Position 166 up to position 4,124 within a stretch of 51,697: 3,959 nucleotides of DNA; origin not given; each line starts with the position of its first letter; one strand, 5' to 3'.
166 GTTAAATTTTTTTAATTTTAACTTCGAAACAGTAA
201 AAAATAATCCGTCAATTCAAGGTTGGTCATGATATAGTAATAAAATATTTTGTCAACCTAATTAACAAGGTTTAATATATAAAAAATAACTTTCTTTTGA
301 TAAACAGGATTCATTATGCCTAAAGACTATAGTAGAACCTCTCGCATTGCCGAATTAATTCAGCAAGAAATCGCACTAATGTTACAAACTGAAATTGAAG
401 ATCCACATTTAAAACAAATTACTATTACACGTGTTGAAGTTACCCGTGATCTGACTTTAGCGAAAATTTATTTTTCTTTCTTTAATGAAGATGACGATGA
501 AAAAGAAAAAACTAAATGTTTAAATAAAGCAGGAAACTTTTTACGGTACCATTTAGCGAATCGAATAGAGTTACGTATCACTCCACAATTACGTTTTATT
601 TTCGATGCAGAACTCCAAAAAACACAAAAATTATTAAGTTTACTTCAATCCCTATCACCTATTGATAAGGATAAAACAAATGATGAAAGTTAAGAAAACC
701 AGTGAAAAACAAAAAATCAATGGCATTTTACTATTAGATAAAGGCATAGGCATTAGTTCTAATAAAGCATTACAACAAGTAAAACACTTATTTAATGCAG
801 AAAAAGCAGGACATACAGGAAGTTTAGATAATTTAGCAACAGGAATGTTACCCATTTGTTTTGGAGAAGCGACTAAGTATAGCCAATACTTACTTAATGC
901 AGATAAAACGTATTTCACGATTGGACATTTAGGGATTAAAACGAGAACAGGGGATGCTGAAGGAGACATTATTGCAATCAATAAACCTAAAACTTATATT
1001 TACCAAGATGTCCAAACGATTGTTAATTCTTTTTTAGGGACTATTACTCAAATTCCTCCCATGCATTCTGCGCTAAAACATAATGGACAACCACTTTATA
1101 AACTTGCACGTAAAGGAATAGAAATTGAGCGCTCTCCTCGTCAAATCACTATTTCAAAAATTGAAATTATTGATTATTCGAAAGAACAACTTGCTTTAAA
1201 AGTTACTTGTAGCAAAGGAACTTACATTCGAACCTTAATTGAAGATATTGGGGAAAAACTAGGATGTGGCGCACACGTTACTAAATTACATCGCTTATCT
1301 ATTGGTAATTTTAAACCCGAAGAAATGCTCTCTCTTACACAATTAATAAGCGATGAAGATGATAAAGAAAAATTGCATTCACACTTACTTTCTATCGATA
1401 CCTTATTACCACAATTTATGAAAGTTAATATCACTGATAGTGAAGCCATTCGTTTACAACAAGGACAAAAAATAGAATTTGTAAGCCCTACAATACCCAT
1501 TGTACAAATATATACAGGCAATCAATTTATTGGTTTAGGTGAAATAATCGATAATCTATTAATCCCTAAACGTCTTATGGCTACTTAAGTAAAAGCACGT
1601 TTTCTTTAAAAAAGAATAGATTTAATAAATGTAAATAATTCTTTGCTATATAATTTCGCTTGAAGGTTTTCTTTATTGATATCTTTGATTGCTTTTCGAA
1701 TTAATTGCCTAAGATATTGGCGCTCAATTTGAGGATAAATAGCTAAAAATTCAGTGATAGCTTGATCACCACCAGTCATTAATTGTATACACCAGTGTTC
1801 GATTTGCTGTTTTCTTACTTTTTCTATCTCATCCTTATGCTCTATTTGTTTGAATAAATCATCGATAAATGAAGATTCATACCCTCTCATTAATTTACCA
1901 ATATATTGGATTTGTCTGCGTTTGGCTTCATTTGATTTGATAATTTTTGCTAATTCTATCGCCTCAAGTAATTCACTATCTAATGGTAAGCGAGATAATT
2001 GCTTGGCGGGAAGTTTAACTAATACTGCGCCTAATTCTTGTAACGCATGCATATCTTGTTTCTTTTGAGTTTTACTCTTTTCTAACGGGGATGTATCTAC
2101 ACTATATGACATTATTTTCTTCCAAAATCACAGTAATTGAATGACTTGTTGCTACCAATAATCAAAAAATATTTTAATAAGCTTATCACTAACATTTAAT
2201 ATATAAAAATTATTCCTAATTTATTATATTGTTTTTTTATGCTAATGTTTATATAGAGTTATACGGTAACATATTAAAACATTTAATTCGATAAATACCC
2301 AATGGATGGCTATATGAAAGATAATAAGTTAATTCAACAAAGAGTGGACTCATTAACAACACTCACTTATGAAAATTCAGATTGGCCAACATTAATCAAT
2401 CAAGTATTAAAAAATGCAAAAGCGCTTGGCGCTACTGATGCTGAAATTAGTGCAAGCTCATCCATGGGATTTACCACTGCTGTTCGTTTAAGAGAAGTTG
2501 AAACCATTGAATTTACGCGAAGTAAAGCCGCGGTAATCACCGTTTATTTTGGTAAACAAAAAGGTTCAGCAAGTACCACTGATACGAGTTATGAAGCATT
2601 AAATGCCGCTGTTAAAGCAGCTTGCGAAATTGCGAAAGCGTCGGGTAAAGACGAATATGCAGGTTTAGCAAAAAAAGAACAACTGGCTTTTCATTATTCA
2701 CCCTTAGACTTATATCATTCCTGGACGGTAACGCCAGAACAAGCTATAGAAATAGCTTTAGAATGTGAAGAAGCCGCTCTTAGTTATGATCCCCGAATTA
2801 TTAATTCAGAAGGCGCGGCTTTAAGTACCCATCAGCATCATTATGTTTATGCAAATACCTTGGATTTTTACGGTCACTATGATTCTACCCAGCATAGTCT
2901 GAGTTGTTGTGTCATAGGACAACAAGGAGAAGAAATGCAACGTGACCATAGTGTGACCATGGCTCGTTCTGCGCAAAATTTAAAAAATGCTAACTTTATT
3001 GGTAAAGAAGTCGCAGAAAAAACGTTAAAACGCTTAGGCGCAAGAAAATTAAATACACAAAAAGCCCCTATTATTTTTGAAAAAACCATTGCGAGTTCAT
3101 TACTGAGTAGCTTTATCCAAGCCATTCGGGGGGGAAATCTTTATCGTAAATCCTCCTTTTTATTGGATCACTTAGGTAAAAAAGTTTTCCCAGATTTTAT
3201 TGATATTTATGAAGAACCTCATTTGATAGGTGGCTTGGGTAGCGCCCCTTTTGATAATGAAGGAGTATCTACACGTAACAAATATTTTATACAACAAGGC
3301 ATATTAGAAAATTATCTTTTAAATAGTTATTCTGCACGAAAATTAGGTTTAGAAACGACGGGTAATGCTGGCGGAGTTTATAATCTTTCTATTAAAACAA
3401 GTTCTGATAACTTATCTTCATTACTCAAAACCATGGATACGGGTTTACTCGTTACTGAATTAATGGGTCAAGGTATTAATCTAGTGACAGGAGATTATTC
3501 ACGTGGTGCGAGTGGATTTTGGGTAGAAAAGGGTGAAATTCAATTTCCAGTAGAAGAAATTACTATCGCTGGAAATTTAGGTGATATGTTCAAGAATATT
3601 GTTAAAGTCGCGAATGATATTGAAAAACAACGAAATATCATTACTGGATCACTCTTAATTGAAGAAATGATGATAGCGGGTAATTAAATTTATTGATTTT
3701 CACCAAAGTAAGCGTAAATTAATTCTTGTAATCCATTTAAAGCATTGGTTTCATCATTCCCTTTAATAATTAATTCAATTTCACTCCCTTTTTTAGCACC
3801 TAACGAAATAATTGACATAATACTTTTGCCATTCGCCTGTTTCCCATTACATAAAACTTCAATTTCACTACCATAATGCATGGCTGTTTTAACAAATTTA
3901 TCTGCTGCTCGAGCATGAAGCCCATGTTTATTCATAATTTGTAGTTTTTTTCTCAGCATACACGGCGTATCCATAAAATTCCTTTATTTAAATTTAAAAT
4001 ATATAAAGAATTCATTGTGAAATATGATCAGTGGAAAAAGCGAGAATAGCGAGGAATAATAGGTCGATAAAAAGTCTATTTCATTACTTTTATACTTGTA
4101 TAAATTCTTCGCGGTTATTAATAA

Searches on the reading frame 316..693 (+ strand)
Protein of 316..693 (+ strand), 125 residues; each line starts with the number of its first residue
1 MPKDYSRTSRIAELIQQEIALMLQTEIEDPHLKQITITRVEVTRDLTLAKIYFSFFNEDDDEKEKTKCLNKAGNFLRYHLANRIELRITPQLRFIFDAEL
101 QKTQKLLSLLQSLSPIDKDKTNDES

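Call 109: search_protein_families(library=pfam, proteins=[window:316-693:+], max_evalue=0.0001)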
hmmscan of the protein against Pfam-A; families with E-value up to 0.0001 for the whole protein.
window:316-693:+ (125 aa): 1 family
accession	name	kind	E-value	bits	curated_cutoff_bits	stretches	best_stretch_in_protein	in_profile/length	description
PF02033.23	RBFA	-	1.9e-31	108.9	34.7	1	7-110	1-105/105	Ribosome-binding factor A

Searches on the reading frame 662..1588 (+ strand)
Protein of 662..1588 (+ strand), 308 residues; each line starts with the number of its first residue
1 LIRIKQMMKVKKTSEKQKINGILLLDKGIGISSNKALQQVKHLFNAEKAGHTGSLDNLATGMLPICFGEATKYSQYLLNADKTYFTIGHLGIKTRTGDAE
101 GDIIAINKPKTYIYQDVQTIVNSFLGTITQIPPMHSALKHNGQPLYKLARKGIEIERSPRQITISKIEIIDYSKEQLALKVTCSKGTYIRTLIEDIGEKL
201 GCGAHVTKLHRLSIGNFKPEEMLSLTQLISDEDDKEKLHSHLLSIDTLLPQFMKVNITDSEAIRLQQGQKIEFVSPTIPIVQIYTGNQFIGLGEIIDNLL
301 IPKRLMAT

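Call 109: search_protein_families(library=pfam, proteins=[window:662-1588:+], max_evalue=0.0001)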
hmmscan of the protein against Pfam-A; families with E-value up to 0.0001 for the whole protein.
window:662-1588:+ (308 aa): 3 families
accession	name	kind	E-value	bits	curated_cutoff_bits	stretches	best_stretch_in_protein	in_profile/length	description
PF01509.24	TruB_N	-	1.1e-54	185.3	27.3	1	41-189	1-149/149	TruB family pseudouridylate synthase (N terminal domain)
PF16198.10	TruB_C_2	-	4.9e-16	59.1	29.3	1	190-249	1-65/66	tRNA pseudouridylate synthase B C-terminal domain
PF09157.17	TruB-C_2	-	2.3e-11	43.9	21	1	254-306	2-57/57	Pseudouridine synthase II TruB, C-terminal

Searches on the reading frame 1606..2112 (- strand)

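Call 109: search_protein_families(library=pfam, proteins=[window:1606-2112:-], max_evalue=0.0001)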
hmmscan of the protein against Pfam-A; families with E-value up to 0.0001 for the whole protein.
window:1606-2112:- (168 aa): 1 family
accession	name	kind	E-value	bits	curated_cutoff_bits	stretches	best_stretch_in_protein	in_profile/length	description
PF04751.20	DarP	-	6.5e-45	153.2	26.3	1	11-164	2-153/153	Dual-action ribosomal maturation protein DarP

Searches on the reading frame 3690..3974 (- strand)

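Call 109: search_protein_families(library=pfam, proteins=[window:3690-3974:-], max_evalue=0.0001)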
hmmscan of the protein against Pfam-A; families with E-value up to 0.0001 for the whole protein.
window:3690-3974:- (94 aa): 1 family
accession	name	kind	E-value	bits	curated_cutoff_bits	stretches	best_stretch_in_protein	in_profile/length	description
PF00381.24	PTS-HPr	-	7.6e-27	93.6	23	1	8-86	2-79/81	PTS HPr component phosphorylation site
